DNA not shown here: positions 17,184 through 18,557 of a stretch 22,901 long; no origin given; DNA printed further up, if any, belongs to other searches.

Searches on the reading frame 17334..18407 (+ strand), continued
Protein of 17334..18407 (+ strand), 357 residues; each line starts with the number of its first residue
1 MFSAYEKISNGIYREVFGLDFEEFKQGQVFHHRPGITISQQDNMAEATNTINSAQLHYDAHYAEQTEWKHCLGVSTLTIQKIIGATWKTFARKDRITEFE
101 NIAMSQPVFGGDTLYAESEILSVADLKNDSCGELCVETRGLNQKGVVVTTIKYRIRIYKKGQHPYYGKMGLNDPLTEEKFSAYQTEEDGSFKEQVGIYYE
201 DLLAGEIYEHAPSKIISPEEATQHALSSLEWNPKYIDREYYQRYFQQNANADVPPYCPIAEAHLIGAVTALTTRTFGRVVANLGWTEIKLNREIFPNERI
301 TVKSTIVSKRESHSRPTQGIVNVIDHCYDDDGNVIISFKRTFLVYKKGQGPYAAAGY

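Call 12: find_related_loci(query=A1, collection=genome_contigs, flank=8000)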
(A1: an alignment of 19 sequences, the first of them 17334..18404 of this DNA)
Query A1 (357 aa) in genome_contigs; peptide patterns used: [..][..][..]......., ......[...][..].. (x = any residue, [..] = any of these).
403 stretches matched a pattern; 366 encode a relative of the query (tblastn E <= 1e-3); the best 80 are kept; 80 distinct loci.
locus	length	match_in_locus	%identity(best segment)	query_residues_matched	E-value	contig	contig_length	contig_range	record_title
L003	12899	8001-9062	66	1-357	3e-166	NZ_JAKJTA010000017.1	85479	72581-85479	Vibrio profundum strain JAMM1780 JAMM1780_scaffold_14, whole genome shotgun sequence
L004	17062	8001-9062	65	1-357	2e-165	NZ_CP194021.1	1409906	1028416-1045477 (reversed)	Vibrio sinus strain S4M6 chromosome C2, complete sequence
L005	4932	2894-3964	61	1-357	9e-158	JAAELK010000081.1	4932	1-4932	MAG: Desulfobacteraceae bacterium isolate Bpl_3 BplG_CONTIG925144, whole genome shotgun sequence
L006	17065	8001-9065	57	1-357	1e-133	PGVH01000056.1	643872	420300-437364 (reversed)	Shewanella sp. OPT22 SOPP22_56, whole genome shotgun sequence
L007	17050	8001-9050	55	2-357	2e-126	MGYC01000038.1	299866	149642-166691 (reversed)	MAG: Gammaproteobacteria bacterium RIFCSPHIGHO2_12_FULL_41_20 rifcsphigho2_12_scaffold_80, whole genome shotgun sequence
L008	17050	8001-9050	55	2-357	3e-124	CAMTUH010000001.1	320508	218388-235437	MAG: uncultured Coxiellaceae bacterium isolate G01_MAG_00002 genome assembly, contig: G01_MAG_00002_000000000002, whole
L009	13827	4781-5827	54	2-357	8e-124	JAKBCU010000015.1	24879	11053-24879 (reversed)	MAG: Proteobacteria bacterium isolate ZJ7.bin58 NODE_1796_length_24879_cov_1.808379, whole genome shotgun sequence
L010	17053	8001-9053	53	1-357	1e-123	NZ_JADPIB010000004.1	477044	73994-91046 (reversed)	Aureivirga marina strain LMG 26721 contig4, whole genome shotgun sequence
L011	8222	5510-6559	54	2-357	1e-122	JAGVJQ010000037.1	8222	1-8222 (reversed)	MAG: Gammaproteobacteria bacterium isolate SW_14 c_000000022667, whole genome shotgun sequence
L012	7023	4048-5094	53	2-357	1e-122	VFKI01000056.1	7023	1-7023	MAG: Gammaproteobacteria bacterium isolate Bin_66_13 c_000000870564, whole genome shotgun sequence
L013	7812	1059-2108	53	2-357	1e-121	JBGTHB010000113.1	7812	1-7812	MAG: Coxiellaceae bacterium isolate JTS-RE229 k141_11249549, whole genome shotgun sequence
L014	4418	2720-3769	54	2-357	1e-122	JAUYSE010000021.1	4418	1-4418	MAG: Legionellaceae bacterium isolate C5_metabat.bin.53 C5_k141_23309, whole genome shotgun sequence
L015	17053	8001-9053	53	1-357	2e-120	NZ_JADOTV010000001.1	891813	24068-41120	Aureivirga sp. CE67 contig1, whole genome shotgun sequence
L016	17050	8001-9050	53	2-357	5e-120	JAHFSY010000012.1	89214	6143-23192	MAG: Verrucomicrobia bacterium isolate nzgw608 NODE_148_length_89215_cov_4.867926, whole genome shotgun sequence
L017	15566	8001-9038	52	2-357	4e-120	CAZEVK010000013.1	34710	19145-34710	MAG TPA_asm: uncultured Rickettsia sp. isolate SRP286056_co2_91 genome assembly, contig: NODE_1669_length_34710_cov_5.91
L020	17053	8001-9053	54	1-357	2e-118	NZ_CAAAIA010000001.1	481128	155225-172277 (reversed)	Legionella impletisoli strain OA1-1, whole genome shotgun sequence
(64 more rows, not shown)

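Call 27: search_solved_structures(query=A1, max_evalue=1)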
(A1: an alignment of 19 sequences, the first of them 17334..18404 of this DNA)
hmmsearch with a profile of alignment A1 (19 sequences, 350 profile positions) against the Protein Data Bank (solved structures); distinct sequences matched with E-value up to 1: 10.
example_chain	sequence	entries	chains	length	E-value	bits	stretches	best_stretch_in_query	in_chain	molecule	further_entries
8hgn_A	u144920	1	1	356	6.2e-25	91.1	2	194-341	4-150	Beta-methylmalyl-CoA dehydratase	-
4e3e_A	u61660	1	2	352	3e-19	72.4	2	21-142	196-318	MaoC domain protein dehydratase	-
4ffu_A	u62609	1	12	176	2.1e-12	49.9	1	190-344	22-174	oxidase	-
1q6w_A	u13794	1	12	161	1.2e-10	44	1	20-159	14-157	monoamine oxidase regulatory protein, putative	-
2bi0_A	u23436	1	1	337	1.7e-08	37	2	196-334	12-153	HYPOTHETICAL PROTEIN RV0216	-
3exz_A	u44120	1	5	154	5.9e-05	25.4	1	196-341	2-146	MaoC-like dehydratase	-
6jql_A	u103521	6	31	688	6.2e-05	25.3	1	198-340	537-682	Bifunctional protein PaaZ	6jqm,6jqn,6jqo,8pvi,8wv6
1iq6_A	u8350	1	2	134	0.061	15.4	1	55-128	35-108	(R)-SPECIFIC ENOYL-COA HYDRATASE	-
3d6l_A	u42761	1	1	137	0.34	13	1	97-161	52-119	Putative hydrolase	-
5cpg_A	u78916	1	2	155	0.62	12.1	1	54-149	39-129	(R)-specific enoyl-CoA hydratase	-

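Call 34: search_dna_similar(query=window:17334-18404:+, collection=plasmids, mode=protein, max_evalue=0.00001, max_rows=30)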
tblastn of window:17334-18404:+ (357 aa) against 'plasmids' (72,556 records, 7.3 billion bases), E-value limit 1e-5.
Records with a match: 156; places in all: 178; records where one place covers at least 80% of the query: 91.
Best place of each record, by identity: <60% 156.
By first word of the organism name: Streptomyces 19; Rhodococcus 17; Sphingobium 13; Ralstonia 11; Burkholderia 7; Azospirillum 7; Rhizobium 7; Haladaptatus 6; Halobaculum 4; Paraburkholderia 3; and 42 more.
By predicted mobility (MOB-suite, as given by PLSDB): non-mobilizable 115; mobilizable 25; conjugative 16.
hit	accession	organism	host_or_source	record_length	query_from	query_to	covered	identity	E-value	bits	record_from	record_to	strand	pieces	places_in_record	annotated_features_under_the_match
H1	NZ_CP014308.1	Burkholderia sp. PAMC 26561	single cell,lichen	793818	2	357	99%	37.6%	3e-30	247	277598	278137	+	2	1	ripB: (R)-specific enoyl-CoA hydratase RipB/Ich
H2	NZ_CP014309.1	Burkholderia sp. PAMC 26561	single cell,lichen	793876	2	357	99%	37.6%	3e-30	247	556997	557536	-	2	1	ripB: (R)-specific enoyl-CoA hydratase RipB/Ich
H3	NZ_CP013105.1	Paraburkholderia caribensis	-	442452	2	357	96%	35.8%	1e-26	235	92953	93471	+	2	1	ripB: (R)-specific enoyl-CoA hydratase RipB/Ich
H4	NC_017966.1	Tistrella mobilis KA081020-065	-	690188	1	357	92%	34.8%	1e-21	200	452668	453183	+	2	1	MaoC family dehydratase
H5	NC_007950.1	Polaromonas sp. JS666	-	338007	18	354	94%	32.6%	2e-17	175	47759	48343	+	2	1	MaoC family dehydratase | TetR/AcrR family transcriptional regulator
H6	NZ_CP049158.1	Caballeronia sp. SBC1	whole organism,soil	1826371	6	350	90%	33.6%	3e-19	185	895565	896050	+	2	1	none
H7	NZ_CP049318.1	Caballeronia sp. SBC2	whole organism,soil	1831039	6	350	90%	33.6%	3e-19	185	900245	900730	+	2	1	none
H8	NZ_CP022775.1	Ralstonia solanacearum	Solanum tuberosum,single cell,Potato ...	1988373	3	344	87%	35.0%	3e-18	179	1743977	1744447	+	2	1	none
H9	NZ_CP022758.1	Ralstonia solanacearum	Solanum tuberosum,single cell,Potato ...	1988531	3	344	87%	35.0%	3e-18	179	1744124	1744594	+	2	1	none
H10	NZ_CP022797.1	Ralstonia solanacearum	Solanum tuberosum,single cell,Potato ...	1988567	3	344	87%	35.0%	3e-18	179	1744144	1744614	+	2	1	none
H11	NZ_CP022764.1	Ralstonia solanacearum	Solanum tuberosum,single cell,Potato ...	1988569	3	344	87%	35.0%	3e-18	179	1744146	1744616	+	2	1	none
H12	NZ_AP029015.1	Ralstonia pseudosolanacearum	-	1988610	3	344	87%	35.0%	3e-18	179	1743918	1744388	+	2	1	none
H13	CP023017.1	Ralstonia solanacearum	Solanum tuberosum,single cell,Potato ...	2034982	3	344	87%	35.0%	3e-18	179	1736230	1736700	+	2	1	dehydratase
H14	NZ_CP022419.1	Pseudosulfitobacter pseudonitzschiae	Skeletonema marinoi strain RO5AC,Cell ...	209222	7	357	86%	35.4%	4e-19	188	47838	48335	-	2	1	MaoC family dehydratase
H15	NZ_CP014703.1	Ralstonia solanacearum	Solanum tuberosum,cell culture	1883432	3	344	87%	34.4%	4e-18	178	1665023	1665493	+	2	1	none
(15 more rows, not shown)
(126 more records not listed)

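Call 36: get_annotated_region(hit=H1, flank=6000)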
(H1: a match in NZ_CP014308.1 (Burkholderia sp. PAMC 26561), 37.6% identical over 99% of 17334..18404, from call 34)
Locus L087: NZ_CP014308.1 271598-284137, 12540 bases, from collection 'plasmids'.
description: Burkholderia sp. PAMC 26561 plasmid unnamed1, complete sequence
organism: Burkholderia sp. PAMC 26561 (NCBI taxid 1795043)
taxonomy: Bacteria; Pseudomonadota; Betaproteobacteria; Burkholderiales; Burkholderiaceae; Burkholderia; Burkholderia sp. PAMC 26561
host: -; source: single cell,lichen; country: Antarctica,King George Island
typing (MOB-suite, as given by PLSDB): non-mobilizable
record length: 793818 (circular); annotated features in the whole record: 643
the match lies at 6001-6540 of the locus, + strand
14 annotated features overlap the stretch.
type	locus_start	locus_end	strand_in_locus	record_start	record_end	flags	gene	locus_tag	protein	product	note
CDS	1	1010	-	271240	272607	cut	-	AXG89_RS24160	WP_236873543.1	MFS transporter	GO:0055085 - transmembrane transport [Evidence IEA]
CDS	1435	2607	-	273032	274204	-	-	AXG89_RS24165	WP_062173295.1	CaiB/BaiF CoA-transferase family protein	-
CDS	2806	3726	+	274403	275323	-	-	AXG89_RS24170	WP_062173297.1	LysR family transcriptional regulator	-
CDS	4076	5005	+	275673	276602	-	-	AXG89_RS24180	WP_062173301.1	LysR substrate-binding domain-containing protein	-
CDS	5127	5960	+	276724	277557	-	-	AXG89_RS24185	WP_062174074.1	aldolase/citrate lyase family protein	-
CDS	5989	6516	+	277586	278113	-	ripB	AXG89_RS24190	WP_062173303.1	(R)-specific enoyl-CoA hydratase RipB/Ich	-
CDS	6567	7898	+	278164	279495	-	-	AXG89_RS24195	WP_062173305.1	acetyl-CoA hydrolase/transferase C-terminal domain-containing protein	-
CDS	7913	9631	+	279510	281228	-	poxB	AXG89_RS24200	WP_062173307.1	ubiquinone-dependent pyruvate dehydrogenase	GO:0006090 - pyruvate metabolic process [Evidence IEA]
CDS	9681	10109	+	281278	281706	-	-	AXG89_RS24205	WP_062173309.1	ester cyclase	GO:0030638 - polyketide metabolic process [Evidence IEA]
CDS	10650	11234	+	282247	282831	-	-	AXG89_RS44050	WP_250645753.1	FAD-dependent oxidoreductase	-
CDS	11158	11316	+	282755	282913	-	-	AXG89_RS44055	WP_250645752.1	FAD-dependent oxidoreductase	-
CDS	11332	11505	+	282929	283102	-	-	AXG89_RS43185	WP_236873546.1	hypothetical protein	-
CDS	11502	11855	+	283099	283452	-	-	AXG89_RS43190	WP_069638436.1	hypothetical protein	-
CDS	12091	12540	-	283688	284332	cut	-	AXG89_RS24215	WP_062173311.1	hypothetical protein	-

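Call 42: find_encoding_contigs(protein=P0002, flank=10000, max_places=2)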
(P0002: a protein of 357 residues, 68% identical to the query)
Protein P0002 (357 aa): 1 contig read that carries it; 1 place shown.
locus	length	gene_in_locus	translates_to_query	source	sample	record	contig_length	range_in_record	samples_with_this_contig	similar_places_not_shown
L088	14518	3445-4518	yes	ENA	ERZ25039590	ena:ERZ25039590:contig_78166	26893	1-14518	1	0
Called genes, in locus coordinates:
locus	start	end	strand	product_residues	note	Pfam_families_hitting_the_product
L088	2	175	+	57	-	?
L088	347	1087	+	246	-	PF01327:Pep_deformylase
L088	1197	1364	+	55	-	-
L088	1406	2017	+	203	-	PF03328:HpcH_HpaI, PF15617:C-C_Bond_Lyase (weak)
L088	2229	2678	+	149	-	PF02550:AcetylCoA_hydro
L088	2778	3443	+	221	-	PF13336:AcetylCoA_hyd_C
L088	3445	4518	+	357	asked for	PF01575:MaoC_dehydratas (faint), PF19315:MC_hydratase (weak)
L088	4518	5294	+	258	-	PF00682:HMGL-like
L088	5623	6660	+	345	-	PF02518:HATPase_c (weak), PF14213:DUF4325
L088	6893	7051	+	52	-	-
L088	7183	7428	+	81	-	-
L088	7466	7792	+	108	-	-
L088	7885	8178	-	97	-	-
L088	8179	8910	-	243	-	PF20434:BD-FAE (faint), PF00326:Peptidase_S9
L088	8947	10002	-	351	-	PF26549:Tricorn_N (faint), PF07676:PD40 (faint)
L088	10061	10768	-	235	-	-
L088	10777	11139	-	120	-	PF22747:Zn_ribbon_DUF2089 (weak), PF09862:DUF2089, PF22746:SHOCT-like_DUF2089-C (weak)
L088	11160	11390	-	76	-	-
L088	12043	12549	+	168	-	PF17761:DUF1016_N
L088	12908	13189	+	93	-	-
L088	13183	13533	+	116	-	PF05717:TnpB_IS66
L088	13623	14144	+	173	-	PF13007:LZ_Tnp_IS66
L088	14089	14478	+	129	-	PF03050:DDE_Tnp_IS66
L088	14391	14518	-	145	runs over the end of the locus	-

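Call 43: find_encoding_contigs(protein=P0005, flank=10000, max_places=2)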
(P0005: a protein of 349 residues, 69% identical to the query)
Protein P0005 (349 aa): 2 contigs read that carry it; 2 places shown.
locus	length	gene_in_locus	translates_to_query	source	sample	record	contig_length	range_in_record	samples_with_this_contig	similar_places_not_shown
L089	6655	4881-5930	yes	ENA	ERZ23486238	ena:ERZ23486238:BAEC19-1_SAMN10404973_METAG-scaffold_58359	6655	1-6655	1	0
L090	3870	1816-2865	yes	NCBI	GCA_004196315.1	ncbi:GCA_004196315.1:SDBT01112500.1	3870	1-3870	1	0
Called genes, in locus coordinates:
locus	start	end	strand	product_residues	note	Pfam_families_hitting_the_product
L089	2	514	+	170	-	?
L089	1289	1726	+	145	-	-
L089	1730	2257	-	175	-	-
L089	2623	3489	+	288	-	PF15617:C-C_Bond_Lyase, PF03328:HpcH_HpaI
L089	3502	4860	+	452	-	PF02550:AcetylCoA_hydro, PF13336:AcetylCoA_hyd_C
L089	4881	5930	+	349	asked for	PF01575:MaoC_dehydratas (faint), PF13452:FAS1_DH_region (faint), PF19315:MC_hydratase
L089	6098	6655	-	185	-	?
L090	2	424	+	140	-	?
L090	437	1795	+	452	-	PF02550:AcetylCoA_hydro, PF13336:AcetylCoA_hyd_C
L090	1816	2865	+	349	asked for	PF01575:MaoC_dehydratas (faint), PF13452:FAS1_DH_region (faint), PF19315:MC_hydratase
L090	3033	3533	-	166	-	PF00665:rve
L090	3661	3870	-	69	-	?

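Call 48: predict_structure(alignment_id=A1)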
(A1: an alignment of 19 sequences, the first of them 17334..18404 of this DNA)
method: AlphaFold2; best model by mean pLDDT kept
length: 357 residues; sequences in the alignment: 19
mean_pLDDT: 84.7   pTM: 0.82
mean pLDDT of the five models: 84.7, 84.5, 84.1, 83.5, 83.2
residues with pLDDT >= 90: 194; 70-90: 101; 50-70: 41; < 50: 21
segments of 3 or more residues with pLDDT < 50: 51-62, 67-73
pLDDT, mean of each block of 10 residues (from residue 1): 88 92 97 83 62 44 48 64 92 96 81 91 95 98 89 97 76 78 92 91 96 88 86 86 67 75 90 86 95 91 97 93 96 95 89 55
secondary structure, 60 per line:
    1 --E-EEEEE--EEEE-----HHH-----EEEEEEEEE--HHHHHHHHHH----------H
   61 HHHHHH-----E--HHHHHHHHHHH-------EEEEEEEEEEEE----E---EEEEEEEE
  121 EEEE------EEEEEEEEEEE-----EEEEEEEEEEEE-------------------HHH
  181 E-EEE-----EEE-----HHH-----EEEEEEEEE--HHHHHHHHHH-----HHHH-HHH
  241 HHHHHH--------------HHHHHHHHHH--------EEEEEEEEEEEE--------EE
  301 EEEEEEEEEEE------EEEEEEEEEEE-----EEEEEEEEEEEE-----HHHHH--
elements in order: E5-9 E12-15 E29-37 H40-49 H60-66 H75-85 E93-104 E113-124 E131-141 E147-158 E183-185 E191-193 E207-215 H218-227 H233-236 H238-246 H261-270 E279-290 E299-311 E318-328 E334-345 H351-355
